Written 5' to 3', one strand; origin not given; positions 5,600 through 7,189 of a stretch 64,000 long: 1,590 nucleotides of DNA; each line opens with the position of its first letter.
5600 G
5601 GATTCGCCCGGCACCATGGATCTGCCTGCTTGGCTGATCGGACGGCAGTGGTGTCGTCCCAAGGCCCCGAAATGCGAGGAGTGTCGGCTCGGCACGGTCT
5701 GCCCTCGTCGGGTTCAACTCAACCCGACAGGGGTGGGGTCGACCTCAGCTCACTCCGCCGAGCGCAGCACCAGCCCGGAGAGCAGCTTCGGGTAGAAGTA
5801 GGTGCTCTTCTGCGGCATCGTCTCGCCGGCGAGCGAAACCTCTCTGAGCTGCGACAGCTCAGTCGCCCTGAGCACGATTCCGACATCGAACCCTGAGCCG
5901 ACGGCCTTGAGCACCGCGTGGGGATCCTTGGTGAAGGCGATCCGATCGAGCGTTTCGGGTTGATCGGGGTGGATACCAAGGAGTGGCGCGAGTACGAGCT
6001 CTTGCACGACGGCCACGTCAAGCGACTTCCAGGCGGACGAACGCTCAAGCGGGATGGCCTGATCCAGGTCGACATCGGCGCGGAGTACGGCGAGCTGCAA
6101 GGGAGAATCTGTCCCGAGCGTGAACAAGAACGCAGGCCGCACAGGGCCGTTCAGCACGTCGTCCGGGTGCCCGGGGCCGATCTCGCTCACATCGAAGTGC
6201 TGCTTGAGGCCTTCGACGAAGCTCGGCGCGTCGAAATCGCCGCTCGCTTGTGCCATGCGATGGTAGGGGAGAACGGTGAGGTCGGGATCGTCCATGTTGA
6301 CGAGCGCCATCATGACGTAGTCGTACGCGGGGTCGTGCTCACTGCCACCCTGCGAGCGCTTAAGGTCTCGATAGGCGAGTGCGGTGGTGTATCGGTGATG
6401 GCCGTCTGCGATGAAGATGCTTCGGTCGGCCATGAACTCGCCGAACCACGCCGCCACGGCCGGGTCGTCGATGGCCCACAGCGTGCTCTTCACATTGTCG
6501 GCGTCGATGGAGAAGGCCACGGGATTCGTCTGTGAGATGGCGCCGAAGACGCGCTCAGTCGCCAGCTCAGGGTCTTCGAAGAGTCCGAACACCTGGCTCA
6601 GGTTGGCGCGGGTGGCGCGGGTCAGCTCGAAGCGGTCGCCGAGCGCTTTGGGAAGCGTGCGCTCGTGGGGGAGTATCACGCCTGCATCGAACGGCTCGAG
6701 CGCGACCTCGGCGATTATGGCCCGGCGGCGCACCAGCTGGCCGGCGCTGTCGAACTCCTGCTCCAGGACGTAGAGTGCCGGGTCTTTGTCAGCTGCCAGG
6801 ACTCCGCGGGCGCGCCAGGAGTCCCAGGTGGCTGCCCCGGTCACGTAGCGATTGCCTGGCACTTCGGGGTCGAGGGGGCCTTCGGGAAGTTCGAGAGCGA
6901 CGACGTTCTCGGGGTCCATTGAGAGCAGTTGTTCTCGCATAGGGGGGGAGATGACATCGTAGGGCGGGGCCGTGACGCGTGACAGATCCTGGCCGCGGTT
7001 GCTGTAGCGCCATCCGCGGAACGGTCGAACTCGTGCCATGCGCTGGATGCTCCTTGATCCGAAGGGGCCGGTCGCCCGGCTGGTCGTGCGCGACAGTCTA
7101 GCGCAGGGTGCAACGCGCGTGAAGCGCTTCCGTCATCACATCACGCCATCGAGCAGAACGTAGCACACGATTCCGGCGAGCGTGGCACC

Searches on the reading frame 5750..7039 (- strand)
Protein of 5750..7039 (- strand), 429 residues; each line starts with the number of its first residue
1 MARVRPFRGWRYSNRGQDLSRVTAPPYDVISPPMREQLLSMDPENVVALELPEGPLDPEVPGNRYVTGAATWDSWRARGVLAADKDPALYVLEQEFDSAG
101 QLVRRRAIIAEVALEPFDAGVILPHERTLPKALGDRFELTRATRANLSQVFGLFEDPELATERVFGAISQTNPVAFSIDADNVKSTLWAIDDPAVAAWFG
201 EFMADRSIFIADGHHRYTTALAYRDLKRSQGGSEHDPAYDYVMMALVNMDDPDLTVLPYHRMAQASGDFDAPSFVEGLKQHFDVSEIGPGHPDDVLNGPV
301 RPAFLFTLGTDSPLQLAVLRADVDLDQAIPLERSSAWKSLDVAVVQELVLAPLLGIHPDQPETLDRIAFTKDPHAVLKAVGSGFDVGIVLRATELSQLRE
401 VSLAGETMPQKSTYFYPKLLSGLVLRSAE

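Call 57: search_protein_families(library=pfam, proteins=[window:5750-7039:-], max_evalue=0.0001)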
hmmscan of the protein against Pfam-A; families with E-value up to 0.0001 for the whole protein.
window:5750-7039:- (429 aa): 1 family
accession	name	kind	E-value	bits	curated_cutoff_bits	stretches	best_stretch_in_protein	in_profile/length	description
PF06245.16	DUF1015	-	4.4e-80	269.5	25.8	1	4-342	1-324/325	Protein of unknown function (DUF1015)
